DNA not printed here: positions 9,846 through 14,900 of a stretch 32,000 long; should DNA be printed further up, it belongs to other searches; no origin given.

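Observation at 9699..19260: Minimal type II-C locus with an oversized Cas9, 47-nt repeats and an array apparently read antisense to the cas operon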

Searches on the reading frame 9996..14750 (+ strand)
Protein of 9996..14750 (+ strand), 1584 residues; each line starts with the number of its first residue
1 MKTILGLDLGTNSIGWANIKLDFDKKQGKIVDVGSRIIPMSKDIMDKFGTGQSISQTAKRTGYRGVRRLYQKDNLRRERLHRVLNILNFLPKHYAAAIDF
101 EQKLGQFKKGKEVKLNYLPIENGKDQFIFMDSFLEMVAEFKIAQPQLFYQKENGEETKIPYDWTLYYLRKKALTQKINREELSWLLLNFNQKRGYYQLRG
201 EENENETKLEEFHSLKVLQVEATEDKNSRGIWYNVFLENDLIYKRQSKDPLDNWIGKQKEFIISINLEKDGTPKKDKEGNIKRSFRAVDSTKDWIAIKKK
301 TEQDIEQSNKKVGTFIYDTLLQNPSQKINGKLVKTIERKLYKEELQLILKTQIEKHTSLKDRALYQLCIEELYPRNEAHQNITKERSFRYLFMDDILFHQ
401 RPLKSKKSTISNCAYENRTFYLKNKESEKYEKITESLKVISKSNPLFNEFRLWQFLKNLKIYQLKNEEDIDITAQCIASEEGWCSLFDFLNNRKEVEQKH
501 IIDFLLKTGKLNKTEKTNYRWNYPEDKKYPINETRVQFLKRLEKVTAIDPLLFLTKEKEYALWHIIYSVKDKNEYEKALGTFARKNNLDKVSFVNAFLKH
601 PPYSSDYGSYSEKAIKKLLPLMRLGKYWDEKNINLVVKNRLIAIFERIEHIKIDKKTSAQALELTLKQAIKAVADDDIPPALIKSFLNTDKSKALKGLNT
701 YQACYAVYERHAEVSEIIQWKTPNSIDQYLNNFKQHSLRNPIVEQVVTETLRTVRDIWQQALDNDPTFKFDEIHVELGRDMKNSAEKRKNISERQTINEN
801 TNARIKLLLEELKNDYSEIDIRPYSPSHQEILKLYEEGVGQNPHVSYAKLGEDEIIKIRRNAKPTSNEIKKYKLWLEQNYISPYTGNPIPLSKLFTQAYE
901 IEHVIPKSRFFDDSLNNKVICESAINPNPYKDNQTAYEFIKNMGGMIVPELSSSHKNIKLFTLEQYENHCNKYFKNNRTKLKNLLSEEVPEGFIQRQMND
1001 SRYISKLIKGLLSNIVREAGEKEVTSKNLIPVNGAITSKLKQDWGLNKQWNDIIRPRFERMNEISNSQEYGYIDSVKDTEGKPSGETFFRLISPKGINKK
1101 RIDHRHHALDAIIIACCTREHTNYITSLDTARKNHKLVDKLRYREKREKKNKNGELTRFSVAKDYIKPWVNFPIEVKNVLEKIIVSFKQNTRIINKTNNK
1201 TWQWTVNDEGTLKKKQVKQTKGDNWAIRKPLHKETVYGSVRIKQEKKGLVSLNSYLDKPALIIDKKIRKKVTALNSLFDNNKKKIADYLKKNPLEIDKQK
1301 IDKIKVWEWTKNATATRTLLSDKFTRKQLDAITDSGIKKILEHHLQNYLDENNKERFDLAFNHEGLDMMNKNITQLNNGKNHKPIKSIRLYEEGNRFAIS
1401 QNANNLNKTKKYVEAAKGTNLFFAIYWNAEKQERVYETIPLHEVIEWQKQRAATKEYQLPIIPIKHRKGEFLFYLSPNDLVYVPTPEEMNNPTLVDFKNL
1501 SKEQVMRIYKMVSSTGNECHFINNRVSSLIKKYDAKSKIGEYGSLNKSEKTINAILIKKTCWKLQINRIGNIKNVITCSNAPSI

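Call 9: search_protein_families(library=pfam, proteins=[window:9996-14750:+])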
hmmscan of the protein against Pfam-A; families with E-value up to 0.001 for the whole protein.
window:9996-14750:+ (1584 aa): 3 families
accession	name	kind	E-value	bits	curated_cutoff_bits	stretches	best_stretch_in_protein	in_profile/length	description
PF18541.7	RuvC_III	-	1.1e-51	175.8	26.2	1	988-1194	1-179/179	RuvC endonuclease subdomain 3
PF13395.12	HNH_4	-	6.3e-18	64.9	22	1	883-937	2-54/54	HNH endonuclease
PF16593.10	Cas9-BH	-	4.2e-10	39.6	26.3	1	60-95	1-33/33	Bridge helix of CRISPR-associated endonuclease Cas9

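Call 14: search_solved_structures(query=window:9996-14750:+, max_evalue=0.001)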
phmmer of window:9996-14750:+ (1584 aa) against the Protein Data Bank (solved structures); distinct sequences matched with E-value up to 0.001: 24.
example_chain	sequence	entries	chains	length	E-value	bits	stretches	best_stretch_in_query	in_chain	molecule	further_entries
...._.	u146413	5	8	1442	0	1383.3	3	2-666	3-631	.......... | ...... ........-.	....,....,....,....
8hnt_A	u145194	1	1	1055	3.8e-22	81.1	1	863-1052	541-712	CRISPR-associated endonuclease Cas9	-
8hnw_A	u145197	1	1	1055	7.7e-21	76.7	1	863-1052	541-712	CRISPR-associated endonuclease Cas9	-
8ja0_A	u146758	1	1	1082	4.1e-20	74.3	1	863-1048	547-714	CRISPR-associated endonuclease Cas9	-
6kc8_A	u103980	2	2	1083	4.1e-20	74.3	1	863-1048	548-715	CRISPR-associated endonuclease Cas9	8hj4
6jdq_A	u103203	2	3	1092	4.4e-20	74.2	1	863-1048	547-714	CRISPR-associated endonuclease Cas9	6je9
8hnv_A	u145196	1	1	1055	7.4e-20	73.5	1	863-1052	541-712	CRISPR-associated endonuclease Cas9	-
21dz_A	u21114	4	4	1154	8.3e-20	73.3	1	852-1051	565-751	CRISPR-associated endonuclease Cas9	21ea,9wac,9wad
6jdv_A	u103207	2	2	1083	8.7e-19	69.9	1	863-1048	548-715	CRISPR-associated endonuclease Cas9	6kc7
9ar4_A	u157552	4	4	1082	2.4e-18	68.5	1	854-1049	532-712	CRISPR-associated endonuclease Cas9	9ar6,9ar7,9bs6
6je4_A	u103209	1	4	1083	8.4e-18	66.7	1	863-1048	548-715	CRISPR-associated endonuclease Cas9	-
7mpz_A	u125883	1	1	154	9.6e-10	40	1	860-939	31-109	CRISPR-associated endonuclease Cas9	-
6jhw_B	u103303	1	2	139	8.5e-09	36.8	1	863-941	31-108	CRISPR-associated endonuclease Cas9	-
9wn6_B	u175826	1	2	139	8.5e-09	36.8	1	863-941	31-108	CRISPR-associated endonuclease Cas9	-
5vgb_A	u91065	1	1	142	8.6e-09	36.8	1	863-941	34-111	CRISPR-associated endonuclease Cas9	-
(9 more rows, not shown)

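Call 15: find_homologous_proteins(query=window:9996-14750:+)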
Query window:9996-14750:+ (1584 aa): 7502 proteins with E <= 0.001 among 8000 candidates; the best 120 are listed.
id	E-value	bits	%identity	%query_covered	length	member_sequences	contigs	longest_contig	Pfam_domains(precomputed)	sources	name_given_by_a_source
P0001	0.0e+0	3577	100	100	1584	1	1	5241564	PF13395.13,PF16593.12,PF18541.8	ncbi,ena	-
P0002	0.0e+0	2831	79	100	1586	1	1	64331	PF13395.13,PF16593.12,PF18541.8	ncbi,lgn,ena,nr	ncbi:MAG: CRISPR-associated protein Csn1 [Flavobacteriaceae bacterium]|nr:CRISPR-associated protein 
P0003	0.0e+0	2254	65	99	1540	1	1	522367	PF13395.13,PF16593.12,PF18541.8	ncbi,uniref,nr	ncbi:type II CRISPR RNA-guided endonuclease Cas9 [Sediminicola luteus]|uniref:CRISPR-associated endo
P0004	0.0e+0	2235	65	99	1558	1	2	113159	PF13395.13,PF16593.12,PF18541.8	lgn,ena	-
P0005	0.0e+0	2187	64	99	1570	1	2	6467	PF13395.13,PF16593.12,PF18541.8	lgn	-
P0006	0.0e+0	2185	64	99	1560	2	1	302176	PF13395.13,PF16593.12,PF18541.8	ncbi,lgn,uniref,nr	ncbi:CRISPR-associated endonuclease Csn1 [Tenacibaculum gallaicum]|uniref:CRISPR-associated endonucl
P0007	0.0e+0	2166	63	99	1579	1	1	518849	PF13395.13,PF16593.12,PF18541.8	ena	-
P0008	0.0e+0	2151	63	99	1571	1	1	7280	PF13395.13,PF16593.12,PF18541.8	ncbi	-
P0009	0.0e+0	2130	63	99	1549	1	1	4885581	PF13395.13,PF16593.12,PF18541.8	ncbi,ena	-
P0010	0.0e+0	2081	61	100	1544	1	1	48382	PF13395.13,PF16593.12,PF18541.8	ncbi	-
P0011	0.0e+0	2073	62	99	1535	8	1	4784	PF13395.13,PF16593.12,PF18541.8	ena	-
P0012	0.0e+0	2070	61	99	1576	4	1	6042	PF13395.13,PF16593.12,PF18541.8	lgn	-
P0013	0.0e+0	2069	60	99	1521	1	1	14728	PF13395.13,PF16593.12,PF18541.8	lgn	-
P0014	0.0e+0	2069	62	99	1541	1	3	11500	PF13395.13,PF16593.12,PF18541.8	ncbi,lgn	-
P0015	0.0e+0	2061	62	99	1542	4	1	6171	PF13395.13,PF16593.12,PF18541.8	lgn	-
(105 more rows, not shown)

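Call 18: find_related_loci(query=window:9996-14750:+, collection=genome_contigs, flank=10000)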
Query window:9996-14750:+ (1584 aa) in genome_contigs; peptide patterns used: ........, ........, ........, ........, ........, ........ (x = any residue, [..] = any of these).
44 stretches matched a pattern; 20 encode a relative of the query (tblastn E <= 1e-3); 19 distinct loci.
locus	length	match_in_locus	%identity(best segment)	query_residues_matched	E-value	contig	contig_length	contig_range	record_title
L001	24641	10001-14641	65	1-1584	0e+0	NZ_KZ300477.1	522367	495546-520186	Sediminicola luteus strain HQA918 scaffold5, whole genome shotgun sequence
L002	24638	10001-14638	63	2-1576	0e+0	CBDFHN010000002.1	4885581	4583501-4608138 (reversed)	MAG: Flavobacteriaceae bacterium isolate d55f30a9-e47d-4664-b1cb-90e7c3cf2b7e genome assembly, contig: contig_2, whole g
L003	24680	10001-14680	58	1-1576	0e+0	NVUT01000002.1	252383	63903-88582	MAG: Flavobacterium sp. isolate NORP82 Contig_source1382A_75, whole genome shotgun sequence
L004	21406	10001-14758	79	1-1584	0e+0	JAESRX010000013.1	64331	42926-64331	MAG: Flavobacteriaceae bacterium isolate NORP270 Contig_source1382A_1201, whole genome shotgun sequence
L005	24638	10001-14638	53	1-1575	0e+0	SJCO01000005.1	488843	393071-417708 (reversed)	Puteibacter caeruleilacunae strain JC036 scaffold_4, whole genome shotgun sequence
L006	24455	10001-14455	54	1-1575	0e+0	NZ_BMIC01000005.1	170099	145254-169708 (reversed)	Aquaticitalea lipolytica strain CGMCC 1.15295 sequence05, whole genome shotgun sequence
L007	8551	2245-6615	51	1-1572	0e+0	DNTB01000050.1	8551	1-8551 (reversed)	MAG TPA_asm: Flavobacteriales bacterium isolate UBA10426 contig_4664, whole genome shotgun sequence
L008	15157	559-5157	60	1-1572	0e+0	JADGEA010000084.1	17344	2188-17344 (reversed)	MAG: Flavobacteriaceae bacterium isolate BB24 NODE_3047_length_17344_cov_6.151174, whole genome shotgun sequence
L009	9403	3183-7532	49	2-1575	0e+0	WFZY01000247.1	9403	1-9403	MAG: Flavobacteriaceae bacterium isolate S143_36 k151_366180, whole genome shotgun sequence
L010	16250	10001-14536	46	1-1572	0e+0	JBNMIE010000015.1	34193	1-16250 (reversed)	MAG: Prevotella sp. isolate CM_BacPre2364.104 k141_165512_length_34193_cov_13.9808, whole genome shotgun sequence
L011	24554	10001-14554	49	1-1572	0e+0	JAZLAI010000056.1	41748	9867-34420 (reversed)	MAG: Bacteroidales bacterium isolate T1900045079_TC20190073.MAGScoT_cleanbin_000008 SGB_4647_k141_697866, whole genome s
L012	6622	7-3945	47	159-1581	0e+0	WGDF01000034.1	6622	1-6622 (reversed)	MAG: Flavobacteriaceae bacterium isolate S145_29 k151_119504, whole genome shotgun sequence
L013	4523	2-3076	49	439-1575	0e+0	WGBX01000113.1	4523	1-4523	MAG: Flavobacteriaceae bacterium isolate S144_43 k151_398652, whole genome shotgun sequence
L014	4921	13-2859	50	511-1576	0e+0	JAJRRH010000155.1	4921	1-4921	MAG: Bacteroidetes bacterium isolate Dive100_bin2.70 k141_888628, whole genome shotgun sequence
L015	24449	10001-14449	50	1-1575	0e+0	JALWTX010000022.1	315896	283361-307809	MAG: Flavobacteriales bacterium isolate M2_metabat2_scaf2bin.231 M2_NODE_9_length_315896_cov_6.451852, whole genome shot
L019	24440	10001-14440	57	4-1584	0e+0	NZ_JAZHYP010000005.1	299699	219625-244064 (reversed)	Mariniflexile soesokkakense strain KCTC 32427 NODE_5_length_299699_cov_64.795287, whole genome shotgun sequence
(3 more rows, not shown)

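Call 21: search_solved_structures(query=window:9996-14750:+, max_evalue=1e-100, show_alignments=1)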
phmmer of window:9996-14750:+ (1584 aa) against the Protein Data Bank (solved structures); distinct sequences matched with E-value up to 1e-100: 1.
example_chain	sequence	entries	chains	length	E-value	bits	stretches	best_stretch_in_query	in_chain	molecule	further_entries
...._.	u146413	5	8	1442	0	1383.3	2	2-666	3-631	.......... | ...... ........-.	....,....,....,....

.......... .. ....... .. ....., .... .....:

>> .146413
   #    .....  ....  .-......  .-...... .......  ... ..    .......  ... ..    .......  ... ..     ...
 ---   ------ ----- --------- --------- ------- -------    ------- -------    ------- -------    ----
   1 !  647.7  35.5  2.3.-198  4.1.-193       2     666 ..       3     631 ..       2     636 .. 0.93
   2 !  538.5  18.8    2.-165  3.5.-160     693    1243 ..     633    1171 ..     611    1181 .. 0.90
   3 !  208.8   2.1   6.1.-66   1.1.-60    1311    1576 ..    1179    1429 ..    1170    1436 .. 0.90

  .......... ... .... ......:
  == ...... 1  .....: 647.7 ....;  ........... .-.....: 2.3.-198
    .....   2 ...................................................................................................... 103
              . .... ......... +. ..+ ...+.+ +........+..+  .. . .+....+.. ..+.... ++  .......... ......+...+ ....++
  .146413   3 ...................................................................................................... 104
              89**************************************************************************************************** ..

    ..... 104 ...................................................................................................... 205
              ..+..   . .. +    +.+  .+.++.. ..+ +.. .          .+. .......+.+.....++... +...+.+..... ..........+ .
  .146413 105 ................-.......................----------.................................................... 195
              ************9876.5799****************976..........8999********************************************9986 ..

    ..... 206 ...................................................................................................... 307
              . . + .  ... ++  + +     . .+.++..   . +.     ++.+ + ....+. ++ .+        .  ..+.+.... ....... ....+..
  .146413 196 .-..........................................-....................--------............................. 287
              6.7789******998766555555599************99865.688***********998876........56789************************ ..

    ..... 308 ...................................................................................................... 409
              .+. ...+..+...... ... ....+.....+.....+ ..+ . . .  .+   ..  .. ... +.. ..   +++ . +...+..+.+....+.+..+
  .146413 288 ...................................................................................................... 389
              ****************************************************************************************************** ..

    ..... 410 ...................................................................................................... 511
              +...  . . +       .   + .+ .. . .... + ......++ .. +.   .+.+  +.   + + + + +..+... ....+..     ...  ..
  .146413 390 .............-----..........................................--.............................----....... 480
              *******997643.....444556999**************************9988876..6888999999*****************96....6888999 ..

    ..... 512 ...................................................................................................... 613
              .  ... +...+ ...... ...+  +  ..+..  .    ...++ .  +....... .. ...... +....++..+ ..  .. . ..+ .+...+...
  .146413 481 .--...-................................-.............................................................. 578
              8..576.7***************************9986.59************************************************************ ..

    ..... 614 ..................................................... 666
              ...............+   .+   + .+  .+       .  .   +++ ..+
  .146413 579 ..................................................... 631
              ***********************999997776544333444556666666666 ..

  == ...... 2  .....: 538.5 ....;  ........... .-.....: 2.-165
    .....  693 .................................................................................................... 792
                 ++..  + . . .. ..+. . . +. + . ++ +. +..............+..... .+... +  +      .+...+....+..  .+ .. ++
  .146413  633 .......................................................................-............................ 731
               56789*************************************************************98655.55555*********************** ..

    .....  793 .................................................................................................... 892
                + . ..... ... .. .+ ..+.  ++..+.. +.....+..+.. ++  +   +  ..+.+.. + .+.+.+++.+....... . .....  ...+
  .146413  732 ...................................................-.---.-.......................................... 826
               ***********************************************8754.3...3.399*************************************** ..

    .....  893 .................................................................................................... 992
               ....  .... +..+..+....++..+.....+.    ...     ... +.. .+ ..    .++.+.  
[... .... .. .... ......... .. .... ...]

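Call 28: find_encoding_contigs(protein=window:9996-14750:+, flank=2000, max_places=3)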
Protein window:9996-14750:+ (1584 aa): no gene with exactly this product is on record in the collection.
